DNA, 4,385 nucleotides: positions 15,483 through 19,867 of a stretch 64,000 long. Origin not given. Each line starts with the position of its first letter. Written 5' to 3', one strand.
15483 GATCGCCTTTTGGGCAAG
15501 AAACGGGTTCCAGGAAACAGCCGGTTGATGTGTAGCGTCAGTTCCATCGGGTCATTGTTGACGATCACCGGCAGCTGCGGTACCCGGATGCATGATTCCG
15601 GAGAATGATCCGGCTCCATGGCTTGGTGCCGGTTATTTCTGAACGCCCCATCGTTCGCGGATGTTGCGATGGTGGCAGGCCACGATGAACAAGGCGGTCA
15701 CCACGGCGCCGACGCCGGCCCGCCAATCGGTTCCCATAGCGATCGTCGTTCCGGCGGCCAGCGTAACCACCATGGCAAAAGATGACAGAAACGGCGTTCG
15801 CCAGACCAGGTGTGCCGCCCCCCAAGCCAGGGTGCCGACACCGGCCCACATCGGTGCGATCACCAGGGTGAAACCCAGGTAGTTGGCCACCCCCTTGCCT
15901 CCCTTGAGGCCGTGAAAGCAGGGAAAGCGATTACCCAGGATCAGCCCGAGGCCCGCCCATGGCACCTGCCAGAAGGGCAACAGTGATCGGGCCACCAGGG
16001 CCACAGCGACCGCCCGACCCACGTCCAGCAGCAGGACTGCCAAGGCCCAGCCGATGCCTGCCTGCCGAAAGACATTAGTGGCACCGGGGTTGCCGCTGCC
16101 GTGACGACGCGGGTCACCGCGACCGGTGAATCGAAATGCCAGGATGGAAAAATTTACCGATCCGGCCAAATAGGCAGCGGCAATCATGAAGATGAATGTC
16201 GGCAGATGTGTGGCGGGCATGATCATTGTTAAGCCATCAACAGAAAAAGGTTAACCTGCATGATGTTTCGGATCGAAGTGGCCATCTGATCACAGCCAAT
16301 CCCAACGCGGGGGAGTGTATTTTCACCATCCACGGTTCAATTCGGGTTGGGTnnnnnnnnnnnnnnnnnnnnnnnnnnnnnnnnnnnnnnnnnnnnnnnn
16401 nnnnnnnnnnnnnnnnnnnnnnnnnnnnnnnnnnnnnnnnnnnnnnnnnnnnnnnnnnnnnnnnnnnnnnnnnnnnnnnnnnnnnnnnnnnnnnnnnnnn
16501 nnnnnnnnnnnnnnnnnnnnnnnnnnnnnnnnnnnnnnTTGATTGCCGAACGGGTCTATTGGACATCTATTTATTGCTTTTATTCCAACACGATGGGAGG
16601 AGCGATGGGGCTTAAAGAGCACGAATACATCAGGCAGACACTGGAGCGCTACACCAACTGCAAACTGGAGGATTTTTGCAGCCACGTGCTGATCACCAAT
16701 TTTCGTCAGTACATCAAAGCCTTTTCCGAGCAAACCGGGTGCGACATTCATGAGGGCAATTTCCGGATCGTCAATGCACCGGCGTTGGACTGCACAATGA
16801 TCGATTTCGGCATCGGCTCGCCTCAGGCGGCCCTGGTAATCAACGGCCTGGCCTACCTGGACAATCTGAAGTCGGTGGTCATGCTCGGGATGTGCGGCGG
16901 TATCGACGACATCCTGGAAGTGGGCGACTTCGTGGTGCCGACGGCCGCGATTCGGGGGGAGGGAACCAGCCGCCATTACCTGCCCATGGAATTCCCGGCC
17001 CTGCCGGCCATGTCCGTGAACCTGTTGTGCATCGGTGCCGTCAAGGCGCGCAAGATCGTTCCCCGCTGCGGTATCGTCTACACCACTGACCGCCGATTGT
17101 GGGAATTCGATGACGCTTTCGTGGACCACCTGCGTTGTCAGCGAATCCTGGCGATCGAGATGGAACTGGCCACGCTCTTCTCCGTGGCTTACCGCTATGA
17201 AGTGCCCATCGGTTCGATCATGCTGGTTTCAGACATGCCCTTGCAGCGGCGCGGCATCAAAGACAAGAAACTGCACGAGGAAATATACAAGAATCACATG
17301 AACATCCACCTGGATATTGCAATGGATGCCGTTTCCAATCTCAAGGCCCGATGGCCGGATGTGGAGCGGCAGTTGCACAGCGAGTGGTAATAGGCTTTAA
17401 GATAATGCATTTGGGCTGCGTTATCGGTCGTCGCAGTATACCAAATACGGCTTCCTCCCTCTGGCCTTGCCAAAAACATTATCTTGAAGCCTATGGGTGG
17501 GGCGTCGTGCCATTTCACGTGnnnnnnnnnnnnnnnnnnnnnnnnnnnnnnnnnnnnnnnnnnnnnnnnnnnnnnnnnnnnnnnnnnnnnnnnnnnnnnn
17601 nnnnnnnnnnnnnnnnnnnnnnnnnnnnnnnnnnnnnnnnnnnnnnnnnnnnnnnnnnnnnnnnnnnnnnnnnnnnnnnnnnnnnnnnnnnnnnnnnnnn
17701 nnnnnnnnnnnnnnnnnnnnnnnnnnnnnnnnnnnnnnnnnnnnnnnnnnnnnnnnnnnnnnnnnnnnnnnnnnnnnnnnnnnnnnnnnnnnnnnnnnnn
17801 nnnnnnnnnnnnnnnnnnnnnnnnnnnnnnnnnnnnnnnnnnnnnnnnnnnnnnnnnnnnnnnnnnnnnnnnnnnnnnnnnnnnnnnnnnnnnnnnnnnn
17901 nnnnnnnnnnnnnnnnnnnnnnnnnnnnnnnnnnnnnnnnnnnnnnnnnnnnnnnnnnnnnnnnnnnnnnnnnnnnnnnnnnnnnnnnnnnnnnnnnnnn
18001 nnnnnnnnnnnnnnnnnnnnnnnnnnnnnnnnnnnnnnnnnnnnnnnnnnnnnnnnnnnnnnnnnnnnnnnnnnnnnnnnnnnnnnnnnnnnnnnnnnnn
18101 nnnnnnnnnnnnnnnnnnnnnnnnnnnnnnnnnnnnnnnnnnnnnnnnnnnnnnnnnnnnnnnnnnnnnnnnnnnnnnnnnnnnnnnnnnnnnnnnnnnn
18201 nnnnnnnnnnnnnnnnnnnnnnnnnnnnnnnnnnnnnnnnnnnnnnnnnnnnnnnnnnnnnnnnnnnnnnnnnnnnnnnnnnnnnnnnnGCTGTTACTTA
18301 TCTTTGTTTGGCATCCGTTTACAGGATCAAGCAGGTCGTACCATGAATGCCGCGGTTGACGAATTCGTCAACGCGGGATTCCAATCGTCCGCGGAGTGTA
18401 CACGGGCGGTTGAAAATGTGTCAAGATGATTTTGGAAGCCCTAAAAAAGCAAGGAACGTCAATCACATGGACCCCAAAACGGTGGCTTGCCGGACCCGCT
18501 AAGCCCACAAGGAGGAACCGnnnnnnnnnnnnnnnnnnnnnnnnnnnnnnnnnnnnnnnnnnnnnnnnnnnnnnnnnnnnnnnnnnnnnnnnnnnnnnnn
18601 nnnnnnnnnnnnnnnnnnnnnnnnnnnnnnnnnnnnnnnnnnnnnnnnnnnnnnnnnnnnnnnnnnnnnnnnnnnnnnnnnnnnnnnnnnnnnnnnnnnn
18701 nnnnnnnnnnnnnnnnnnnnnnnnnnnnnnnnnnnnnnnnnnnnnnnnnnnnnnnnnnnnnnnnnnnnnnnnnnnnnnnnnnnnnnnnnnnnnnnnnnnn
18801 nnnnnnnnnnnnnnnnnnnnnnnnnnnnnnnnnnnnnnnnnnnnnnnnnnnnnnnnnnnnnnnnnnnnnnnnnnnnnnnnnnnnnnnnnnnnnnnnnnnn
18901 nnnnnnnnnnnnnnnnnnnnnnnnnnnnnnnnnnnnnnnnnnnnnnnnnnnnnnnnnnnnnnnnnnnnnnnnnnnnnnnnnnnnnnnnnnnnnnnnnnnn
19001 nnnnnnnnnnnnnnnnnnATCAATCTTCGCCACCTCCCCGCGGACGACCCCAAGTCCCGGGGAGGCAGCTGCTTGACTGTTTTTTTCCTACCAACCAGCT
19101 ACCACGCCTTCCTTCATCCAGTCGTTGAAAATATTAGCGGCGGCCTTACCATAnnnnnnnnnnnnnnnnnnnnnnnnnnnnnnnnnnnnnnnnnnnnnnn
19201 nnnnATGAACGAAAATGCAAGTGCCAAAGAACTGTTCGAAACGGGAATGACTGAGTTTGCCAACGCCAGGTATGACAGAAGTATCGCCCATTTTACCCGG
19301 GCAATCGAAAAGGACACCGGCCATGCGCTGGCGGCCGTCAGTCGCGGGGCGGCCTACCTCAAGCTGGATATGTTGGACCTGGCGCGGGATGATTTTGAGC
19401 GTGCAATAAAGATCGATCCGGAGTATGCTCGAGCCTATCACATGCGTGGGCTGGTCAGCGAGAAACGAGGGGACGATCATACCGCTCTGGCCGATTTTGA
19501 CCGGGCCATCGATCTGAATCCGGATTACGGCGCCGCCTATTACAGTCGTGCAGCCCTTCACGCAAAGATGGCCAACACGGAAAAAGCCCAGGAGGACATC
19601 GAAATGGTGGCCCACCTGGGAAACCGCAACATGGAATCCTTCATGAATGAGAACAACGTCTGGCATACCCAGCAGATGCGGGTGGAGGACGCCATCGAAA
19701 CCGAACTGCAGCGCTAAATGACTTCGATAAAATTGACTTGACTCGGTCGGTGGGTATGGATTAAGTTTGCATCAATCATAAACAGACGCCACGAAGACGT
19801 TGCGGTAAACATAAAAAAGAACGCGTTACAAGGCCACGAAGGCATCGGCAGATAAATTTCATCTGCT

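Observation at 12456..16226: MMPL-like COG4258 exporter fused to a SAM methyltransferase, co-oriented with plsY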

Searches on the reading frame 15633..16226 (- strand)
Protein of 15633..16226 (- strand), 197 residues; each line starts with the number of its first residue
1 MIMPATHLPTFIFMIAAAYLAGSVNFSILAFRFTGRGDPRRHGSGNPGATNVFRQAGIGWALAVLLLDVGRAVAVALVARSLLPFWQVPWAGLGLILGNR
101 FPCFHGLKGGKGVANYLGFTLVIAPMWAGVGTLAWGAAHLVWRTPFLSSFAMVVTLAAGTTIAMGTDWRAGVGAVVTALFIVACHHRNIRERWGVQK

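Call 3: search_protein_families(library=pfam, proteins=[window:15633-16226:-], max_evalue=0.01)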
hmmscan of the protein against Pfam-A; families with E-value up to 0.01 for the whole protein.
window:15633-16226:- (197 aa): 1 family
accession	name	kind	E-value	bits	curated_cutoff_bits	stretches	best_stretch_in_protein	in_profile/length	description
PF02660.20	G3P_acyltransf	-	4.7e-36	124.8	24.1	1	17-190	1-162/164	Glycerol-3-phosphate acyltransferase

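Call 4: search_protein_families(library=ncbifam, proteins=[window:15633-16226:-], max_evalue=0.01)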
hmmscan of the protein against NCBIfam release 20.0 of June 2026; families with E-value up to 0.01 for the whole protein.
window:15633-16226:- (197 aa): 8 families
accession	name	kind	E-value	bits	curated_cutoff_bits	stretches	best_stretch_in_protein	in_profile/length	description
TIGR00023.1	TIGR00023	equivalog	3.3e-29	102.1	137.2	1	12-191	6-184/196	glycerol-3-phosphate 1-O-acyltransferase PlsY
NF010993.0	PRK14417.1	equivalog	6.1e-21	75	249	1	9-166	3-143/232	membrane protein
NF010978.0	PRK14401.1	equivalog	8e-20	71.4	163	1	13-171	4-163/187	membrane protein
NF010976.0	PRK14399.1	equivalog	1.7e-14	54.3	419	1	15-154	15-161/258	membrane protein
NF010987.0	PRK14411.1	equivalog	3.7e-13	49.8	243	1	15-117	7-110/204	membrane protein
NF001254.0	PRK00220.2-1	equivalog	3.7e-11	43.4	199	1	11-122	7-118/182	glycerol-3-phosphate 1-O-acyltransferase PlsY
NF010990.0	PRK14414.1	equivalog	1.9e-10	40.8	261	1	12-154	8-151/210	glycerol-3-phosphate acyltransferase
NF010992.0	PRK14416.1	equivalog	1.2e-08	35.3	222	1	17-141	5-130/207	membrane protein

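Call 86: find_homologous_proteins(query=window:15633-16226:-, max_evalue=0.00001)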
Query window:15633-16226:- (197 aa): 1547 proteins with E <= 0.00001 among 4955 candidates; the best 120 are listed.
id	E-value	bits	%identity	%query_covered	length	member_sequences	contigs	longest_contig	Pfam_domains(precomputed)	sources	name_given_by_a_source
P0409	2.2e-125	435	100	100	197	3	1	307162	PF02660.21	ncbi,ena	-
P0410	1.2e-107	377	86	100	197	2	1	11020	PF02660.21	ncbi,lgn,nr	ncbi:MAG: glycerol-3-phosphate acyltransferase [Desulfosarcina sp.]|nr:glycerol-3-phosphate acyltran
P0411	6.8e-107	374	86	99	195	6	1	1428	PF02660.21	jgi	-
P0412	1.1e-106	373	87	99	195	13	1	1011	PF02660.21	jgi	jgi:glycerol-3-phosphate acyltransferase PlsY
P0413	7.8e-105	367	84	99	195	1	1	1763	PF02660.21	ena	-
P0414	7.0e-103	361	86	97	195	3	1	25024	PF02660.21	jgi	jgi:glycerol-3-phosphate acyltransferase PlsY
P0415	8.3e-102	358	82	97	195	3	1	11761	PF02660.21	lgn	-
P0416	9.3e-102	357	81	99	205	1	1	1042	PF02660.21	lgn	-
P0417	1.7e-101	357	80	98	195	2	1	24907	PF02660.21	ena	-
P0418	2.8e-101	356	79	98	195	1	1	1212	PF02660.21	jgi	jgi:glycerol-3-phosphate acyltransferase PlsY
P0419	3.4e-101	356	80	98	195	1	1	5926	PF02660.21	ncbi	-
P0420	1.3e-100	354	82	99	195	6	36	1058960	PF02660.21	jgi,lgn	jgi:glycerol-3-phosphate acyltransferase PlsY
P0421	1.0e-99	351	81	99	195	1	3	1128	PF02660.21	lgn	-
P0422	2.0e-99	350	83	97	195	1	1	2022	PF02660.21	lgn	-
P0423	7.4e-99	348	79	99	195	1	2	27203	PF02660.21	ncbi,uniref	ncbi:glycerol-3-phosphate acyltransferase [Desulfosarcina sp.]|uniref:glycerol-3-phosphate acyltrans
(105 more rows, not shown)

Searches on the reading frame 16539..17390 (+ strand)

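Call 3: search_protein_families(library=pfam, proteins=[window:16539-17390:+], max_evalue=0.01)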
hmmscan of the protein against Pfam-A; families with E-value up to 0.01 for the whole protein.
window:16539-17390:+ (283 aa): 1 family
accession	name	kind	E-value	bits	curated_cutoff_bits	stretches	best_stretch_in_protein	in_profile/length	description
PF01048.26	PNP_UDP_1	-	1e-27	97.5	25.1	1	59-248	12-212/233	Phosphorylase superfamily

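Call 4: search_protein_families(library=ncbifam, proteins=[window:16539-17390:+], max_evalue=0.01)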
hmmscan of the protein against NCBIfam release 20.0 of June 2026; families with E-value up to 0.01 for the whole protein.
window:16539-17390:+ (283 aa): 13 families
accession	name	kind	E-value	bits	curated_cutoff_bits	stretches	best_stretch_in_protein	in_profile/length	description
NF005500.0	PRK07115.1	equivalog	1.3e-80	270.5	264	1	26-274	6-253/261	AMP nucleosidase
TIGR01721.1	AMN-like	hypoth_equivalog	7.7e-73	244.9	307.2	1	27-271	3-248/269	AMP nucleosidase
NF006142.0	PRK08292.1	equivalog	9.9e-31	107.1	307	2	79-273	274-475/492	AMP nucleosidase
TIGR01717.1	AMP-nucleosdse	equivalog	7.2e-30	104.2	364.7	1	84-272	264-460/478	AMP nucleosidase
TIGR01718.1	Uridine-psphlse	equivalog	2e-19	69.9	280.3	1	88-266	58-242/245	uridine phosphorylase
NF008383.0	PRK11178.1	equivalog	3.5e-15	56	262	1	89-184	66-160/254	uridine phosphorylase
NF004489.0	PRK05819.1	subfamily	4e-13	49.2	230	1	88-262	61-234/236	DeoD-type purine-nucleoside phosphorylase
TIGR00107.1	deoD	equivalog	2.1e-12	47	232.25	1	86-260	55-228/232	purine-nucleoside phosphorylase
NF009914.0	PRK13374.1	subfamily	8.4e-11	41.9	338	1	88-262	61-234/235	DeoD-type purine-nucleoside phosphorylase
NF004079.0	PRK05584.1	equivalog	1e-08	35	169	1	59-233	17-199/232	5'-methylthioadenosine/adenosylhomocysteine nucleosidase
TIGR03664.1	fut_nucase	equivalog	1.4e-06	28.2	124.7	1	82-140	34-92/228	futalosine hydrolase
TIGR01704.1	MTA_SAH-Nsdase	equivalog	7.6e-06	25.6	73.8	1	67-237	29-202/229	5'-methylthioadenosine/S-adenosylhomocysteine nucleosidase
TIGR03468.1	HpnG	hypoth_equivalog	0.00024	20.8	187.1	1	92-232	29-156/212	hopanoid-associated phosphorylase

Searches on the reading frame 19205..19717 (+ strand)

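Call 13: search_protein_families(library=pfam, proteins=[window:19205-19717:+], max_evalue=0.001)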
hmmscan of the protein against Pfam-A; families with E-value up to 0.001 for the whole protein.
window:19205-19717:+ (170 aa): 11 families
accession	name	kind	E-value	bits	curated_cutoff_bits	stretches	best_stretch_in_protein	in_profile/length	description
PF00515.34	TPR_1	-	1.7e-21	75.5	27.8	2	46-74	6-34/34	Tetratricopeptide repeat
PF07719.23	TPR_2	-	1.8e-19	68.6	27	2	43-74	3-34/34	Tetratricopeptide repeat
PF13431.12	TPR_17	-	9.2e-17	60.3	24.4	2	98-130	2-34/34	Tetratricopeptide repeat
PF13414.12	TPR_11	-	5.8e-15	55.1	26.8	2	48-87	1-40/42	TPR repeat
PF13181.12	TPR_8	-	5.6e-14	51.5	25.7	0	75-108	1-34/34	Tetratricopeptide repeat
PF13432.12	TPR_16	-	8.8e-09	36.1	32.7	1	14-74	4-64/65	Tetratricopeptide repeat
PF13428.12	TPR_14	-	1e-08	35.4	23.5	0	46-82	6-42/44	Tetratricopeptide repeat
PF13371.12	TPR_9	-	1.6e-07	31.7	35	1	49-116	3-70/73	Tetratricopeptide repeat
PF13174.12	TPR_6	-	3.3e-07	31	26.3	0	48-73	7-32/33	Tetratricopeptide repeat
PF14559.12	TPR_19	-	1e-06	29.4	25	0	18-78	2-62/68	Tetratricopeptide repeat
PF13424.12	TPR_12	-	1.2e-06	29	30.1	0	42-104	4-74/77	Tetratricopeptide repeat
